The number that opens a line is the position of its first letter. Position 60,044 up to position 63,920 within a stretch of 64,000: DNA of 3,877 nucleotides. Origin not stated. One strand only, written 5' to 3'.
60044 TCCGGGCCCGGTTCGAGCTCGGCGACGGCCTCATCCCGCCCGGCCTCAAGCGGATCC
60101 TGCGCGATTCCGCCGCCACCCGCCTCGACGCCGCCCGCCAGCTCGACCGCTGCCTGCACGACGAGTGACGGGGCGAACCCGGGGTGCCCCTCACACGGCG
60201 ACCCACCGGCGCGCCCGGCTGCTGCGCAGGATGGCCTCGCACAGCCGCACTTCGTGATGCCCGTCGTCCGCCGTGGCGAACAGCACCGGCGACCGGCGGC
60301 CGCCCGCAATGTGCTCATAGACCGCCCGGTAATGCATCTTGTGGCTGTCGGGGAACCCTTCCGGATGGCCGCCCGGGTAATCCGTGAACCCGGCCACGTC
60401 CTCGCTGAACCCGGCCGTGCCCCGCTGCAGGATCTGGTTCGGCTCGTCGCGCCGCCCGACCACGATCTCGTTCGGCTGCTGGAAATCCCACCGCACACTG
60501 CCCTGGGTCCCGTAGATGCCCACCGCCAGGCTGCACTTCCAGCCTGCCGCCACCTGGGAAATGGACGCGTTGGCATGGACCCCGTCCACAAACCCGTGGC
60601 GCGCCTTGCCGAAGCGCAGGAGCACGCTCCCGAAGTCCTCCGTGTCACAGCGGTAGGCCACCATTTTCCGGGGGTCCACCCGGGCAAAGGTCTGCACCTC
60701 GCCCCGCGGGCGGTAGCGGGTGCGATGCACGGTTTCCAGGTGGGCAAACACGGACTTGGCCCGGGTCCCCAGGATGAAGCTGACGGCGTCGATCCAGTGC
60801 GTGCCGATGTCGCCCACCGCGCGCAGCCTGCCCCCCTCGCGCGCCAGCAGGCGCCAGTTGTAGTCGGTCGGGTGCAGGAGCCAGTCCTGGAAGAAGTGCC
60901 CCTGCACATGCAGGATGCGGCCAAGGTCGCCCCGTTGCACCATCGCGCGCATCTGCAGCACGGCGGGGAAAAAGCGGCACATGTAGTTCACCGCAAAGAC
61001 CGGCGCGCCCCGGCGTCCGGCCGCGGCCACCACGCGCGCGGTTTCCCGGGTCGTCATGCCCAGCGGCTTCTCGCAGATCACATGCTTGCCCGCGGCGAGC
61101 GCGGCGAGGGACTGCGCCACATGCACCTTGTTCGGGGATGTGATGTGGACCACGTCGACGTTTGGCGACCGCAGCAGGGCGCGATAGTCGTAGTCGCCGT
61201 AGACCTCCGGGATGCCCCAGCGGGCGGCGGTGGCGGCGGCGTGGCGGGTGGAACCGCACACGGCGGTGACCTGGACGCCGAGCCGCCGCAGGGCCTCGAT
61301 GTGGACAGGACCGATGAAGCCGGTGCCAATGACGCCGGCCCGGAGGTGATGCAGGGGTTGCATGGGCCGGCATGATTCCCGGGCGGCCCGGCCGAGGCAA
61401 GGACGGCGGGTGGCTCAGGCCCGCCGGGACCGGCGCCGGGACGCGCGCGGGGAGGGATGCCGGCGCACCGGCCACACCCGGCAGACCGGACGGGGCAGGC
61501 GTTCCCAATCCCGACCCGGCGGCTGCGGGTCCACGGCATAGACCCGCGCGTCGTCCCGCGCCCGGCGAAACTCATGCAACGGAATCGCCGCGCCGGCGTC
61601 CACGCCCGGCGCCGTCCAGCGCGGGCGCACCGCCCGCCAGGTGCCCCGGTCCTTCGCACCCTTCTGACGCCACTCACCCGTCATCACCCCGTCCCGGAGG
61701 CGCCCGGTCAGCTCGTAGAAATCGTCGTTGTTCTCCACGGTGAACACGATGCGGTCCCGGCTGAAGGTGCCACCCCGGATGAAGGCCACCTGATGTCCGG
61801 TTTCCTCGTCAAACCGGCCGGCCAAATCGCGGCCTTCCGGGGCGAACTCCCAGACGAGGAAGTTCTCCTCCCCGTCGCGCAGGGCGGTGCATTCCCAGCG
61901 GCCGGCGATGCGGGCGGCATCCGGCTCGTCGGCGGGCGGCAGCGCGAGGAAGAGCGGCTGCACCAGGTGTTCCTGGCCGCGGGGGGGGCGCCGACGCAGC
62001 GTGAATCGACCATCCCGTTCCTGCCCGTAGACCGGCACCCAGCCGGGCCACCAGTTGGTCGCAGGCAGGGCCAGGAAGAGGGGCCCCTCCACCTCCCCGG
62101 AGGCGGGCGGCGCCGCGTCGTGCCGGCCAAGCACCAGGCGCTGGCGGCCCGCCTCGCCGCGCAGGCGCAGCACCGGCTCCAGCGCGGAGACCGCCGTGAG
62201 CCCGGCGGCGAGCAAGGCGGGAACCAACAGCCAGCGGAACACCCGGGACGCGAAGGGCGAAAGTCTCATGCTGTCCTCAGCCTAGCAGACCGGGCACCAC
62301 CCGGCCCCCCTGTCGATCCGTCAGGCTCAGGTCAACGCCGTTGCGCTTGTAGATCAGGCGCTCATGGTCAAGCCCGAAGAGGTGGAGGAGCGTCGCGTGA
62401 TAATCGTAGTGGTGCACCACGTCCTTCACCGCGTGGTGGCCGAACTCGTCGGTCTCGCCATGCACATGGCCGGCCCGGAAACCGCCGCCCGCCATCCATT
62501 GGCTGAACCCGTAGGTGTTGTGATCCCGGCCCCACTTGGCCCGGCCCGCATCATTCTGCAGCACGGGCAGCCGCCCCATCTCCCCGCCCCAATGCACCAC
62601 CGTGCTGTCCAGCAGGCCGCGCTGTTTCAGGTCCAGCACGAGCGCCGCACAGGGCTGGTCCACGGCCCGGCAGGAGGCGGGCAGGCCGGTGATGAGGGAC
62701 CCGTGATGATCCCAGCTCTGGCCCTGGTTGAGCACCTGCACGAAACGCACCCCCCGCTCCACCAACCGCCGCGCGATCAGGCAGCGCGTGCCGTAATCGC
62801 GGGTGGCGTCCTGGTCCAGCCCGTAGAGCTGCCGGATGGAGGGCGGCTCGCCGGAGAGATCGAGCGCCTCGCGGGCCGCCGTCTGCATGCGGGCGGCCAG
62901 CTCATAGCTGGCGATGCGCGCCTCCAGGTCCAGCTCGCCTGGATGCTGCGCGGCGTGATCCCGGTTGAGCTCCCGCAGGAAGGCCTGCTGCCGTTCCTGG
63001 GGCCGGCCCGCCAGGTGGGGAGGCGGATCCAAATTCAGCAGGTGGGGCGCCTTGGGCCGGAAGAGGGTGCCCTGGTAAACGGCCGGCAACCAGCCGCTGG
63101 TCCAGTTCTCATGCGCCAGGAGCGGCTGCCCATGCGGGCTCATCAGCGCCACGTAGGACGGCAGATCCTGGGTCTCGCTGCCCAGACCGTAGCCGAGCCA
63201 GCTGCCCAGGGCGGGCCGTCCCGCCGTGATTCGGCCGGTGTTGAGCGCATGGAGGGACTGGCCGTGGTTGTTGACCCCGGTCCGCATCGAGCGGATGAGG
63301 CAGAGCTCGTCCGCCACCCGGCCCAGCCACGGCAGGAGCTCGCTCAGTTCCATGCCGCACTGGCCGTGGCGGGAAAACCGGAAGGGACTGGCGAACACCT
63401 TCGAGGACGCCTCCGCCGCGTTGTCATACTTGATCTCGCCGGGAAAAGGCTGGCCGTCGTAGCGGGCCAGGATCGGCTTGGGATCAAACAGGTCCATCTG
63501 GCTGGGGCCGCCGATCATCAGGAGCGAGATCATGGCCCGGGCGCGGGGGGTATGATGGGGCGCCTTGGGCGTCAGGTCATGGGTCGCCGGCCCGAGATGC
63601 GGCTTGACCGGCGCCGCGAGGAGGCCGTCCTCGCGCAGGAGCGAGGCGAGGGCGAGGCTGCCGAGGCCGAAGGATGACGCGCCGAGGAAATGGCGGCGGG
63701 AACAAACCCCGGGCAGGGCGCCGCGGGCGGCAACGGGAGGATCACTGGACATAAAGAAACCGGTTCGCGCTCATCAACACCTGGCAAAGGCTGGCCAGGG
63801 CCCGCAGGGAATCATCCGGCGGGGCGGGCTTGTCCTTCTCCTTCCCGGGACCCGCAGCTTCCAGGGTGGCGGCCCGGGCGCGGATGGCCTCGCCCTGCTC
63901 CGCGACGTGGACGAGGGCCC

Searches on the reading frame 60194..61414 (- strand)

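Call 33: search_protein_families(library=pfam, proteins=[window:60194-61414:-], max_evalue=0.01)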
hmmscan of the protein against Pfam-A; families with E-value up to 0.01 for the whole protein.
window:60194-61414:- (407 aa): 3 families
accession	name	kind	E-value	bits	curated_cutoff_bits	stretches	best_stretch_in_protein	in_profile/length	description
PF01408.29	GFO_IDH_MocA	-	5.3e-24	85.7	24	1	24-140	1-117/120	Oxidoreductase family, NAD-binding Rossmann fold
PF22725.1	GFO_IDH_MocA_C3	-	1.4e-22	80.4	27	1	153-308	2-124/124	GFO/IDH/MocA C-terminal domain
PF02894.22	GFO_IDH_MocA_C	-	1.7e-17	64.4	22.9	1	156-407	1-218/218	Oxidoreductase family, C-terminal alpha/beta domain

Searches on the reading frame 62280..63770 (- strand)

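Call 33: search_protein_families(library=pfam, proteins=[window:62280-63770:-], max_evalue=0.01)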
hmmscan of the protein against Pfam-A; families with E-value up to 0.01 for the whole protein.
window:62280-63770:- (497 aa): 1 family
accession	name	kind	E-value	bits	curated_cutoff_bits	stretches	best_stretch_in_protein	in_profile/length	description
PF07394.17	DUF1501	-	3.3e-135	451.6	27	1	77-495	1-389/390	Protein of unknown function (DUF1501)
